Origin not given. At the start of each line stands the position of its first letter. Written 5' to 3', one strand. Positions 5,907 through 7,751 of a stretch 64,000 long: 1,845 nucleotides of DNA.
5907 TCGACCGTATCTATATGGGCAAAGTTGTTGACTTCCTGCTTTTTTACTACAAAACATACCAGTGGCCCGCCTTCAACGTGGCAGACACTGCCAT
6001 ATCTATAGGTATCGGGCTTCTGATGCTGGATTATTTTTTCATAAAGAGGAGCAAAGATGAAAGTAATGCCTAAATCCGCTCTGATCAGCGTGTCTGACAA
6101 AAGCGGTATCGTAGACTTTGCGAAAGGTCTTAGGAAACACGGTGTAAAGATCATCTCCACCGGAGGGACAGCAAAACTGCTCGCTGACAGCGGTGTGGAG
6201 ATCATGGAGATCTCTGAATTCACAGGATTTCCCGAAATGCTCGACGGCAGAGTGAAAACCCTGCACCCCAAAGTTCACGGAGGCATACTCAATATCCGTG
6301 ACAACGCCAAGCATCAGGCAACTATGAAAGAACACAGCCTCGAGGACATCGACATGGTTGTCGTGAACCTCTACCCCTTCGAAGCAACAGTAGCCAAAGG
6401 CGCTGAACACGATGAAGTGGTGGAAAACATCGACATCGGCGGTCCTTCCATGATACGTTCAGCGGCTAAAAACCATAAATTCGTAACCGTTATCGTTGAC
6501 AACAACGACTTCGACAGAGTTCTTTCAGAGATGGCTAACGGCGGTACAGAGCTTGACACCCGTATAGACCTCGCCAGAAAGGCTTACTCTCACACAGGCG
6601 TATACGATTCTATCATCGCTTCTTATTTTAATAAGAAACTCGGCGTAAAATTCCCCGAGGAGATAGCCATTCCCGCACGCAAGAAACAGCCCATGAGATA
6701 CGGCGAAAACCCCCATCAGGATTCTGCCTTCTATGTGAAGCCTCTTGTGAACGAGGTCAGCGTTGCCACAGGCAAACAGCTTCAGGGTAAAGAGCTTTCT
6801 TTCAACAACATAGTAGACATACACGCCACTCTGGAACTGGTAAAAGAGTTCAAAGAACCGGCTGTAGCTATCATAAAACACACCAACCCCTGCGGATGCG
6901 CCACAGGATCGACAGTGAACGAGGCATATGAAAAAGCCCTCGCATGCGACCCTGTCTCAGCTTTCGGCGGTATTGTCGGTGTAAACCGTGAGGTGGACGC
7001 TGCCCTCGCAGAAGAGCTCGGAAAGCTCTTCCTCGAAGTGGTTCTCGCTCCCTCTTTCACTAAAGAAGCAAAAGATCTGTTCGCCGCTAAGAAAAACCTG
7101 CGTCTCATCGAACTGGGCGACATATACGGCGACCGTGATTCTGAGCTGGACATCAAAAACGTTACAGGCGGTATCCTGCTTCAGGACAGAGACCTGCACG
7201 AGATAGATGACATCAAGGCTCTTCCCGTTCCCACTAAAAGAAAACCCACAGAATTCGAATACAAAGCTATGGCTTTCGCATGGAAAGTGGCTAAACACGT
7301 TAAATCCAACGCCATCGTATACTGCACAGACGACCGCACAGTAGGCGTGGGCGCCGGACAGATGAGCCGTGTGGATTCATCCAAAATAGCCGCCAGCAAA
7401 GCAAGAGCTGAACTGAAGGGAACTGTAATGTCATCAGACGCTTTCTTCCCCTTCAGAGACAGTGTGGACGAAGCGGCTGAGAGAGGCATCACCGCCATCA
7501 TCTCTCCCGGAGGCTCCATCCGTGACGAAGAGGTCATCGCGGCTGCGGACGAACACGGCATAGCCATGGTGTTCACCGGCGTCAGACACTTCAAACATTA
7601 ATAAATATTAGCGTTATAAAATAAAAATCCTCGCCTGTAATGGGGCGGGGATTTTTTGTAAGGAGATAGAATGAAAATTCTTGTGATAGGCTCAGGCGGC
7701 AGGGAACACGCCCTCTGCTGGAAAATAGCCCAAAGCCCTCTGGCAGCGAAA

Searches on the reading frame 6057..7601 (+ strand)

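Call 103: search_protein_families(library=pfam, proteins=[window:6057-7601:+], max_evalue=0.00001)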
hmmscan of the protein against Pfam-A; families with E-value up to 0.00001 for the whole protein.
window:6057-7601:+ (514 aa): 2 families
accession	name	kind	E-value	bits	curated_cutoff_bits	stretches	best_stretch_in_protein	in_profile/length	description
PF01808.24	AICARFT_IMPCHas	-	3.4e-121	404.9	25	1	136-448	1-311/311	AICARFT/IMPCHase bienzyme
PF02142.27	MGS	-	2.6e-25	88.8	24.1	1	17-130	1-93/94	MGS-like domain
